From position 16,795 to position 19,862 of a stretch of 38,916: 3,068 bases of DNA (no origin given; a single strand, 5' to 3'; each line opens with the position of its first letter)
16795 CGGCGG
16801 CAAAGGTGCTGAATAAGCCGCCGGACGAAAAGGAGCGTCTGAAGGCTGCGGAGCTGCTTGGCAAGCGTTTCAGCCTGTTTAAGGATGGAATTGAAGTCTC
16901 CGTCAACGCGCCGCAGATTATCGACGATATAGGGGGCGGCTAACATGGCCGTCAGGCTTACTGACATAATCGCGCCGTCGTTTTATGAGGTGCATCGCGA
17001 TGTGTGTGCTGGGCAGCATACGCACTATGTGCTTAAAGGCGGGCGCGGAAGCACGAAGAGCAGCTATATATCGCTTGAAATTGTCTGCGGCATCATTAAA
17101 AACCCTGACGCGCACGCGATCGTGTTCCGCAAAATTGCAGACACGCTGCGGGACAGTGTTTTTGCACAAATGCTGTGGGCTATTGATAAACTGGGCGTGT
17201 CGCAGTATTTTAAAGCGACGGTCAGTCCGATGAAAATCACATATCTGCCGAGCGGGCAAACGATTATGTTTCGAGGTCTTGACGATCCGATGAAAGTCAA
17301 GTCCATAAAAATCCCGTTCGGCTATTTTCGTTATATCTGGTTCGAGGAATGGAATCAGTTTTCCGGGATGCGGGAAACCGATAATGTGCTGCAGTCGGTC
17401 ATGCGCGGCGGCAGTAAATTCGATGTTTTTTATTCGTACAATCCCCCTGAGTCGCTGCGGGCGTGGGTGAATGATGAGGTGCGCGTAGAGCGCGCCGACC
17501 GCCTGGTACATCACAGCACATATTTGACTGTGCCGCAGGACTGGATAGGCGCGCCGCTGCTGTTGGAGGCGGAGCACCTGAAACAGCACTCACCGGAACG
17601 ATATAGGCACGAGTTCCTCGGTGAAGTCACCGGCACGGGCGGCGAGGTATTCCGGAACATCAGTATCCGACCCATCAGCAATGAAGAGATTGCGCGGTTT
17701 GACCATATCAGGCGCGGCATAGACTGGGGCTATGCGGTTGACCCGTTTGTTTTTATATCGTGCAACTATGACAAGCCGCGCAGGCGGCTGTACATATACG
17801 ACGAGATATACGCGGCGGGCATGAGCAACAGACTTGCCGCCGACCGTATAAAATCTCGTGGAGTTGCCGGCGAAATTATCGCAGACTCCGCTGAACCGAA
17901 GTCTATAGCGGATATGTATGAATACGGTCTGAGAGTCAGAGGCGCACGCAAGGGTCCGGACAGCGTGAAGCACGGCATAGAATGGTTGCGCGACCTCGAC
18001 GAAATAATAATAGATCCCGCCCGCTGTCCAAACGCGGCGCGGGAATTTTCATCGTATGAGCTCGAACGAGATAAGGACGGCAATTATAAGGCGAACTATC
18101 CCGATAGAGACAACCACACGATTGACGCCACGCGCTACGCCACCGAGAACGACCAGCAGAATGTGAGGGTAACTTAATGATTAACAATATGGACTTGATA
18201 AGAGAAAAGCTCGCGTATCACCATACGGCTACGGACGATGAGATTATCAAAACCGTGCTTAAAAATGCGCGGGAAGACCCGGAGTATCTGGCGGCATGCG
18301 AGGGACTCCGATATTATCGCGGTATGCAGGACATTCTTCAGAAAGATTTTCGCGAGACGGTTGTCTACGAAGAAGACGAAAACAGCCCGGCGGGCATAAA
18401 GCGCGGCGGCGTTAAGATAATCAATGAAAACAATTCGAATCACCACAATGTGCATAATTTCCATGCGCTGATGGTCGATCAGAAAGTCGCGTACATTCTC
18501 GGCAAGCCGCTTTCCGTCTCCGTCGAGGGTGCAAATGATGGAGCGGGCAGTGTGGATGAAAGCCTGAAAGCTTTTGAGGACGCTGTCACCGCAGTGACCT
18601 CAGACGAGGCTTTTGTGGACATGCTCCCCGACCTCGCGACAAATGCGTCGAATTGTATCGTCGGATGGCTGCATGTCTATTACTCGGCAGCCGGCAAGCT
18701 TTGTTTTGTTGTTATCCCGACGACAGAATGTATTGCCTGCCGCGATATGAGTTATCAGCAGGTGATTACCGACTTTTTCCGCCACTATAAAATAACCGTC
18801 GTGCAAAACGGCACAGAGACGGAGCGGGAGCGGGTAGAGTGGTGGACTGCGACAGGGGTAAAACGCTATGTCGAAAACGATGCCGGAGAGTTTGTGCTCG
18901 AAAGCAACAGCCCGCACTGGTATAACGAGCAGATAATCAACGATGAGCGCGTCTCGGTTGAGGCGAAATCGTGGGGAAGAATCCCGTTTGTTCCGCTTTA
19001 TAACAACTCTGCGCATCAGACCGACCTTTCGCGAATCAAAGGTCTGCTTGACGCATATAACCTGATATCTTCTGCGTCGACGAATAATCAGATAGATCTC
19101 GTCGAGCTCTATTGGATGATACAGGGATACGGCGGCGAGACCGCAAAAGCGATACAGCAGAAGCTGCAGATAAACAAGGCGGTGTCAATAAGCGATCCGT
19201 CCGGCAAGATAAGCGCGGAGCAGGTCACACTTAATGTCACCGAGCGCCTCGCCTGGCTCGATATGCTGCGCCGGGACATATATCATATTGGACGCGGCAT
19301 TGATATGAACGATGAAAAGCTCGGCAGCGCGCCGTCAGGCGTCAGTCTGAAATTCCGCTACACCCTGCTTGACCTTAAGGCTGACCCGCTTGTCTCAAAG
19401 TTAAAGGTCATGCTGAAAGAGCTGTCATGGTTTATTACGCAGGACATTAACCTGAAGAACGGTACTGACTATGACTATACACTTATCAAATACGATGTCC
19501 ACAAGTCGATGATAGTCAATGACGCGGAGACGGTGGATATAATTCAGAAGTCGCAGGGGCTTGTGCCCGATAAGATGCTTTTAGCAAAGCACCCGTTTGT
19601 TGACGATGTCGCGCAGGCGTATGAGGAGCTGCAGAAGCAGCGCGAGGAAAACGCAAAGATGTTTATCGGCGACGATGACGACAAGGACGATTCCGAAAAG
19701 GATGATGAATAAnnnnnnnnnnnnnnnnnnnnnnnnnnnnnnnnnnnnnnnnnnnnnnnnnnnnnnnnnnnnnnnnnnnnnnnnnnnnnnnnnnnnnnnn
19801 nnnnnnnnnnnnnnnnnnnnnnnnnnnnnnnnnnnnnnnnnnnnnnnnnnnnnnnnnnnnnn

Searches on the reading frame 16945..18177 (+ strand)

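Call 13: search_protein_families(library=phrogs, proteins=[window:16945-18177:+], max_evalue=0.001)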
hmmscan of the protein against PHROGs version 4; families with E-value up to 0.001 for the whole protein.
window:16945-18177:+ (410 aa): 8 families
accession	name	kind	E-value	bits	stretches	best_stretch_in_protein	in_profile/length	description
phrog_3717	-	head and packaging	1.6e-56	192.8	1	7-274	5-271/277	terminase large subunit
phrog_2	-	head and packaging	1e-46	161.1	1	17-402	274-591/807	terminase large subunit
phrog_5653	-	head and packaging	4.3e-43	148.4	1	226-405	1-182/199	terminase large subunit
phrog_6672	-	head and packaging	1.5e-26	93.7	1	280-405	5-131/145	terminase large subunit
phrog_18557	-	head and packaging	5.2e-23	82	1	332-402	2-72/88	terminase large subunit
phrog_8711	-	head and packaging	2.9e-19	69.9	1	1-89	1-89/89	terminase large subunit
phrog_979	-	head and packaging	1.1e-08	35.3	1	16-167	157-304/642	terminase large subunit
phrog_22023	-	unknown function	1.1e-07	33.2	1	159-293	23-151/153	-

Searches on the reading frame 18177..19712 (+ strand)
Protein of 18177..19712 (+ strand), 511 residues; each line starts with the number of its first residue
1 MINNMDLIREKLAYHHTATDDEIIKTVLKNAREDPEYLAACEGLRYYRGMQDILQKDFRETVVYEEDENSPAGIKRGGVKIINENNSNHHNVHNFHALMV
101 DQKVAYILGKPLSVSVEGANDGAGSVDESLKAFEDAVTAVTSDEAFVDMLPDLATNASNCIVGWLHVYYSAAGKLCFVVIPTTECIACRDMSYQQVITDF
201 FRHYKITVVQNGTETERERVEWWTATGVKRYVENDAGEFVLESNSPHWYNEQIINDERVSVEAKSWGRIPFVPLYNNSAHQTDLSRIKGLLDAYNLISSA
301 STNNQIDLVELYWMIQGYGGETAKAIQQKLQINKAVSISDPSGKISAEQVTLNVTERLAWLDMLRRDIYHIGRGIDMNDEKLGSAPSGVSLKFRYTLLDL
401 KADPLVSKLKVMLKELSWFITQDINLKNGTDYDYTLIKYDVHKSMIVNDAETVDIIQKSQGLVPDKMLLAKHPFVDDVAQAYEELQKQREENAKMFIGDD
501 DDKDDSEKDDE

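Call 13: search_protein_families(library=phrogs, proteins=[window:18177-19712:+], max_evalue=0.001)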
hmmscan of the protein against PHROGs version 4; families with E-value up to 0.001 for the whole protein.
window:18177-19712:+ (511 aa): 3 families
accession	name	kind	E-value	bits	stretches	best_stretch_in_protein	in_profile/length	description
phrog_64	-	head and packaging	1.2e-97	328.6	1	5-509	60-515/547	portal protein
phrog_9064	-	head and packaging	6.9e-31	108.6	1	283-504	3-222/228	portal protein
phrog_8418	-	head and packaging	2.2e-05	25.6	1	437-510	49-126/136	portal protein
